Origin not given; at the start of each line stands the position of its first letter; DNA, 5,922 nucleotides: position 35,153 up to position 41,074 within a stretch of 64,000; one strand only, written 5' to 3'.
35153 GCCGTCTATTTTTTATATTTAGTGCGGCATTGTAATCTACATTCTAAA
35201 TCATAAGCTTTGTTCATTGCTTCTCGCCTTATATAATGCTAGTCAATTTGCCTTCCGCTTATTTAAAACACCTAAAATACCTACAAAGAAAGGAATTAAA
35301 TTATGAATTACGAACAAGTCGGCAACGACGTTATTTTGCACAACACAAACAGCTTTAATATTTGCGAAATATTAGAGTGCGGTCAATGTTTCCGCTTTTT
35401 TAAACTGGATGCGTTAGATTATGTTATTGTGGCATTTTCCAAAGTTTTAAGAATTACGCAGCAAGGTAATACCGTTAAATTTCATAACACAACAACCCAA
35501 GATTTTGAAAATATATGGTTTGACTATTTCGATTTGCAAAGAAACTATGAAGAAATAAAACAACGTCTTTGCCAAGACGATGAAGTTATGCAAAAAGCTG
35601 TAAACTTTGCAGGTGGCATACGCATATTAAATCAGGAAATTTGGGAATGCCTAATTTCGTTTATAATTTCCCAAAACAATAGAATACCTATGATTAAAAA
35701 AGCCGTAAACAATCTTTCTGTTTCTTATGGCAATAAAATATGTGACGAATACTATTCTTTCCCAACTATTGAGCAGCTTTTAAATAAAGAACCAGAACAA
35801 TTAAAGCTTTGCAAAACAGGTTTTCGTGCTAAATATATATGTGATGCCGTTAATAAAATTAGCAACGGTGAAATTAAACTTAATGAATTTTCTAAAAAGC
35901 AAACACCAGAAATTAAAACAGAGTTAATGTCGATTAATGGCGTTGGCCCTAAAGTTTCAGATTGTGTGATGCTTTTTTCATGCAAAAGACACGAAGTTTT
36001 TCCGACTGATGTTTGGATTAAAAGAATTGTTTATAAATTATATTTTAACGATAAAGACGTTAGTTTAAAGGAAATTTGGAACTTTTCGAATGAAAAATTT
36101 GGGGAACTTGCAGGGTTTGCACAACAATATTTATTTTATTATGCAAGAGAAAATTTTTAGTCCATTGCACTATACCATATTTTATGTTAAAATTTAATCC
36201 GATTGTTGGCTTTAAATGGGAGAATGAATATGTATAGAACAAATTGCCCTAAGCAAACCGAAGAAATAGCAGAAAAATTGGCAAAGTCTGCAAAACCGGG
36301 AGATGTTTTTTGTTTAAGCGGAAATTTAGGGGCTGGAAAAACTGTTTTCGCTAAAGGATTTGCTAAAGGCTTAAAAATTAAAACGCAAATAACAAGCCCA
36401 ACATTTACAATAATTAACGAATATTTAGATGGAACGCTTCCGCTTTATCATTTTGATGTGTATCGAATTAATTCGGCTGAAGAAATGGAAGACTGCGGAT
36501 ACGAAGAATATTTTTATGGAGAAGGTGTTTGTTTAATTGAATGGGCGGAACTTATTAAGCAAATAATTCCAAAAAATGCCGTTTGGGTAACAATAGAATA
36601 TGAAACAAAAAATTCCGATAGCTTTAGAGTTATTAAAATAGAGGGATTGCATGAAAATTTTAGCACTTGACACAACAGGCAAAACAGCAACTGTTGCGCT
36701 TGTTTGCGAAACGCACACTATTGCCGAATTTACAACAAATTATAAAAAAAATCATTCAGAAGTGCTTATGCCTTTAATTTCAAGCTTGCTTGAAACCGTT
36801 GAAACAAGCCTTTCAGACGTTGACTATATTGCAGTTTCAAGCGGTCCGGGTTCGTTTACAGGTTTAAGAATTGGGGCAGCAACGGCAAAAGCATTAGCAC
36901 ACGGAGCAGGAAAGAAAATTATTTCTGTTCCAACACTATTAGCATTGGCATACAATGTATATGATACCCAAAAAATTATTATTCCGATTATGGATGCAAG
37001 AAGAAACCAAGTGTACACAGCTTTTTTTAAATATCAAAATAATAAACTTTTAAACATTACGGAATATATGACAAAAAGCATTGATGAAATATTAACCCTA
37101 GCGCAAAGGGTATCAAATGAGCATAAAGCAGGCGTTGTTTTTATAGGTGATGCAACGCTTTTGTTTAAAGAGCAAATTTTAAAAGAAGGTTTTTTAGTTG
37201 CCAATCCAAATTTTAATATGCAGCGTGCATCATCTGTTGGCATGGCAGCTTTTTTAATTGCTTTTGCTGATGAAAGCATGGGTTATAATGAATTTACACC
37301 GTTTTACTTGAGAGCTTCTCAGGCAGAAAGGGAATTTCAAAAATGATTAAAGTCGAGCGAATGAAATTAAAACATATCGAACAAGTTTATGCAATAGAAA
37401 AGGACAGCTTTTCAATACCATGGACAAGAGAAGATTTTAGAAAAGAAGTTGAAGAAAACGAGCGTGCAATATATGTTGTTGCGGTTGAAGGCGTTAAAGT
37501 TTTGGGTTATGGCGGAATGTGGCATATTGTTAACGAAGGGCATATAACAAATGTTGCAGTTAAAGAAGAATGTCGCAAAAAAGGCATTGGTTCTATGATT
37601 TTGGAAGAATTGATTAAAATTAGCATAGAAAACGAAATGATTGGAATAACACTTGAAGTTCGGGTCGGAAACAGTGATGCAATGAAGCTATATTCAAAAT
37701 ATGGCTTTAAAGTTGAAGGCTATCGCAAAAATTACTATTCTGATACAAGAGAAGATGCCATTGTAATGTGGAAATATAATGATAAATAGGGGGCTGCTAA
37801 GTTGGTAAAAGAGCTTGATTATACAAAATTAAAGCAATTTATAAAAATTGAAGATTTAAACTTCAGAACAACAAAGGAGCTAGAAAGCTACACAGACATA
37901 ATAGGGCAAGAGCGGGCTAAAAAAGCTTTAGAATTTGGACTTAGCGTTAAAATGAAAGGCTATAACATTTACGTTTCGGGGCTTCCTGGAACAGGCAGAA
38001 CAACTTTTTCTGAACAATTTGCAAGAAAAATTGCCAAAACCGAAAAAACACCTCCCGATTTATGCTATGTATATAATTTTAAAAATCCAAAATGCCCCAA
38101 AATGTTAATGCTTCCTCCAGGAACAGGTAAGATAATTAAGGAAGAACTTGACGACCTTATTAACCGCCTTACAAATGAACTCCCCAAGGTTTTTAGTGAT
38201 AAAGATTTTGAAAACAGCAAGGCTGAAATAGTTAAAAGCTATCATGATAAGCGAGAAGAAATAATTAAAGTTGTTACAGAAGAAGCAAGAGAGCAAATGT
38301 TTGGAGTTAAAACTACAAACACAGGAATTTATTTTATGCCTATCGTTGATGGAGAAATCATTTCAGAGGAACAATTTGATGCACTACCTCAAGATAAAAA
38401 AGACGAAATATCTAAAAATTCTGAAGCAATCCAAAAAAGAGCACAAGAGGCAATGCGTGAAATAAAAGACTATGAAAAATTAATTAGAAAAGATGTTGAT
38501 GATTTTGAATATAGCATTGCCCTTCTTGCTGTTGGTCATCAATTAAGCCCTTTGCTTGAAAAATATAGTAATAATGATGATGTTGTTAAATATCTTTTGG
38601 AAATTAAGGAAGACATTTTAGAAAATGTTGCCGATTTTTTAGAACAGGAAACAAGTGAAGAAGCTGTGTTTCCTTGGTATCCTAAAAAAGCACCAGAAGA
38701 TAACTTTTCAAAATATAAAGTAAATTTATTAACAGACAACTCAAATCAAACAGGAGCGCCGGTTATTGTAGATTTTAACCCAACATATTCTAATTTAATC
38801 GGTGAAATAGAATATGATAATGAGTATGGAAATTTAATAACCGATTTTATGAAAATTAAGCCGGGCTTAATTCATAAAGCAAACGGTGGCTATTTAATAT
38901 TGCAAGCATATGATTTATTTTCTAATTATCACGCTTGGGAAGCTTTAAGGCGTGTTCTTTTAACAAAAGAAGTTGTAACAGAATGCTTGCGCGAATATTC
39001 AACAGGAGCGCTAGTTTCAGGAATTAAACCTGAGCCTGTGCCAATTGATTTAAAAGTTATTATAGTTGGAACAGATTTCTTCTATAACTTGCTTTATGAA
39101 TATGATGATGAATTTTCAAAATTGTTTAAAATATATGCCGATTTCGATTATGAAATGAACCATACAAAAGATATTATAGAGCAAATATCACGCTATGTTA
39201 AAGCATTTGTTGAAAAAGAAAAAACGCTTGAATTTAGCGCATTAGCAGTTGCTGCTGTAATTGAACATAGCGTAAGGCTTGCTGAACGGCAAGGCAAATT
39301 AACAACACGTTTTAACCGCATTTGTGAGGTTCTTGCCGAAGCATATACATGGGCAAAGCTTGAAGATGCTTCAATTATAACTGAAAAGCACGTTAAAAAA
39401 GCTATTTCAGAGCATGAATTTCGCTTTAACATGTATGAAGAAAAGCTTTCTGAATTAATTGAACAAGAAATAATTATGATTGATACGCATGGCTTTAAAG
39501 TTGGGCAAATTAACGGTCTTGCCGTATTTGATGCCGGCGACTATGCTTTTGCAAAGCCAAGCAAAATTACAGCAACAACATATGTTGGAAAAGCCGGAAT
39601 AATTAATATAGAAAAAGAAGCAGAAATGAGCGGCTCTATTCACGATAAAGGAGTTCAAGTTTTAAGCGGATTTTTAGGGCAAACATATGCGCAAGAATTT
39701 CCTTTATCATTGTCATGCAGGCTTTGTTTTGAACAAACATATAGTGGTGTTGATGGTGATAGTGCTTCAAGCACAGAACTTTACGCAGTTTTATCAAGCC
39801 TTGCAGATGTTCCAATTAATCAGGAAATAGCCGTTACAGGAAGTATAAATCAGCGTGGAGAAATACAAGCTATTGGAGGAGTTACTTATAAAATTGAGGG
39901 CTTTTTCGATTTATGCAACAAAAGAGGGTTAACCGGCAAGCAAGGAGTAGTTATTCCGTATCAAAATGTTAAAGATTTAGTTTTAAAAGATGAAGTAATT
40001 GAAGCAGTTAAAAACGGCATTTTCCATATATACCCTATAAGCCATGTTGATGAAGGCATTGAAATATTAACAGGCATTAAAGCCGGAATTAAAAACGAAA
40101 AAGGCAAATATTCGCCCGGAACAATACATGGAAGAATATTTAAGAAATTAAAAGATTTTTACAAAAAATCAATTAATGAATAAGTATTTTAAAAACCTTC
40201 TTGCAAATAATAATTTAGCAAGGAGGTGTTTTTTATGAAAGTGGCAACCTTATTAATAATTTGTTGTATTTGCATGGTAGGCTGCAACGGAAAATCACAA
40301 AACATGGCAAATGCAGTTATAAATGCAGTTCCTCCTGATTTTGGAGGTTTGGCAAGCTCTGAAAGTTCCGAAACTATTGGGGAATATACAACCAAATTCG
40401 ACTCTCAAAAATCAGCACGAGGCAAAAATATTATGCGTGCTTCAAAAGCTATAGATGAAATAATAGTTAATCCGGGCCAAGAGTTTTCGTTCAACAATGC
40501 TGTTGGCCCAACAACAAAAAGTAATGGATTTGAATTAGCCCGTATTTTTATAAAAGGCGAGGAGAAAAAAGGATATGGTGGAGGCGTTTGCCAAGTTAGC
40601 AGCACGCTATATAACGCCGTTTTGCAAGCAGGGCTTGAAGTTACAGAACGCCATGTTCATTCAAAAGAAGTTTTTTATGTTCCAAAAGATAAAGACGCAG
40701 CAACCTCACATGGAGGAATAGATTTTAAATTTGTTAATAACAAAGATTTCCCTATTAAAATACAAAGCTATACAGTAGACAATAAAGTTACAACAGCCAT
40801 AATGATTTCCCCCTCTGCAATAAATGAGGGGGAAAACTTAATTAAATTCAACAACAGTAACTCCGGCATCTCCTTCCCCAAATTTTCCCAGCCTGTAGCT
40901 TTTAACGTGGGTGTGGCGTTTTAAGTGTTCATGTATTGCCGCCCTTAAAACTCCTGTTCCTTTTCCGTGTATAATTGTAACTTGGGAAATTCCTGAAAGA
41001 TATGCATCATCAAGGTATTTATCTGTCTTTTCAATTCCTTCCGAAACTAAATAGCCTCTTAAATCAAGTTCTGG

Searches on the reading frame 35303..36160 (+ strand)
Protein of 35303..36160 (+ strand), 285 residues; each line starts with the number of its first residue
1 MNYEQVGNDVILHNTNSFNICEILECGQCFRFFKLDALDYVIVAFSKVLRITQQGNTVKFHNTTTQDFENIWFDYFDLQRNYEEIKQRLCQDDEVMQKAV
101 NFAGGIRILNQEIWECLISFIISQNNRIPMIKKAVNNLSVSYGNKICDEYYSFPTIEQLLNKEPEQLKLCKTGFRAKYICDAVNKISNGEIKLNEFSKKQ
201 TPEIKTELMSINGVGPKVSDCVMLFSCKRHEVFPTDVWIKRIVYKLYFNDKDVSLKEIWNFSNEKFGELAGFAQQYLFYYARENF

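Call 7: search_protein_families(library=pfam, proteins=[window:35303-36160:+], max_evalue=0.001)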
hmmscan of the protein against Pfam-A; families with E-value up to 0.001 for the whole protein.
window:35303-36160:+ (285 aa): 2 families
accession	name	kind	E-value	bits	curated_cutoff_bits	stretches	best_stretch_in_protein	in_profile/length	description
PF07934.18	OGG_N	-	2e-25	89.7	23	1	11-117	2-115/115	8-oxoguanine DNA glycosylase, N-terminal domain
PF00730.31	HhH-GPD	-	1e-09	39.1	26.2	1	118-257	1-97/108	HhH-GPD superfamily base excision DNA repair protein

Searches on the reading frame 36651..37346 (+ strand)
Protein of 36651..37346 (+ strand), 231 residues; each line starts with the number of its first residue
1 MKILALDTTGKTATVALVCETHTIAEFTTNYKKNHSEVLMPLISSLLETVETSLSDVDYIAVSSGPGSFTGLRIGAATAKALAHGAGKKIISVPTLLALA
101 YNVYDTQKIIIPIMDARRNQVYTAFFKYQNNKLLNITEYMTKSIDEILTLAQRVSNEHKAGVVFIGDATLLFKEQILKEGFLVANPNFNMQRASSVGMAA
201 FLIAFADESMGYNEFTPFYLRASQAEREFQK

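Call 7: search_protein_families(library=pfam, proteins=[window:36651-37346:+], max_evalue=0.001)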
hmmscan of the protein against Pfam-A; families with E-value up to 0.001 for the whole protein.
window:36651-37346:+ (231 aa): 1 family
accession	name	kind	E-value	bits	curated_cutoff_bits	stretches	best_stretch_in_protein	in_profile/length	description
PF00814.31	TsaD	-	6.3e-33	115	24.8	1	24-199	3-224/264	tRNA N6-adenosine threonylcarbamoyltransferase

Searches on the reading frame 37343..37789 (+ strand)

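Call 7: search_protein_families(library=pfam, proteins=[window:37343-37789:+], max_evalue=0.001)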
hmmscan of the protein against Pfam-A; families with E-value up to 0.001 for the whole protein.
window:37343-37789:+ (148 aa): 6 families
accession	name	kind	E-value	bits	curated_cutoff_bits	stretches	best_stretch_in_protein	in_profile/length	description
PF00583.31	Acetyltransf_1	-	3e-18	66.6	20.7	1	13-122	2-116/116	Acetyltransferase (GNAT) family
PF13508.13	Acetyltransf_7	-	6.6e-14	52.5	27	1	42-124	3-84/84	Acetyltransferase (GNAT) domain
PF13673.13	Acetyltransf_10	-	4.2e-12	46.6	23.6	1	27-125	17-110/128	Acetyltransferase (GNAT) domain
PF08445.16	FR47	-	1.7e-07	31.5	22.1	1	65-125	21-80/86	FR47-like protein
PF13420.13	Acetyltransf_4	-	1.4e-05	25.6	24.3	1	64-135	74-147/155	Acetyltransferase (GNAT) domain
PF13527.13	Acetyltransf_9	-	9.6e-05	22.8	25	0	62-123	69-125/127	Acetyltransferase (GNAT) domain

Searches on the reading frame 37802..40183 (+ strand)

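Call 7: search_protein_families(library=pfam, proteins=[window:37802-40183:+], max_evalue=0.001)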
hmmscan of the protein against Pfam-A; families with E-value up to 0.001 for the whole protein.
window:37802-40183:+ (793 aa): 5 families
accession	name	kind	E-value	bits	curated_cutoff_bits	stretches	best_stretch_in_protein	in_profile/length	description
PF13654.12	AAA_32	-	6.4e-49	165.8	21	1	318-449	2-133/133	LonB-like, AAA domain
PF20436.4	LonB_AAA-LID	-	2e-22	79.4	22.4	1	478-541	2-65/65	Archaeal LonB, AAA+ ATPase LID domain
PF20437.3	LonC_helical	-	5.1e-12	46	24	1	86-119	1-34/34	Lon-like LonC helical domain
PF05362.19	Lon_C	-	4.1e-10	40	21.1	1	651-754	108-200/205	Lon protease (S16) C-terminal proteolytic domain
PF01078.27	Mg_chelatase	-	2.2e-05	24.4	20.3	0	31-75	3-44/207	Magnesium chelatase, subunit ChlI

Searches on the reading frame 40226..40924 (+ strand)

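Call 7: search_protein_families(library=pfam, proteins=[window:40226-40924:+], max_evalue=0.001)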
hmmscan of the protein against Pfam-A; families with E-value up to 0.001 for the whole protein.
window:40226-40924:+ (232 aa): 1 family
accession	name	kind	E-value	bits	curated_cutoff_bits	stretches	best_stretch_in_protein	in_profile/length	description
PF04294.18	VanW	-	7.6e-47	158.5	27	1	65-192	2-129/130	VanW like protein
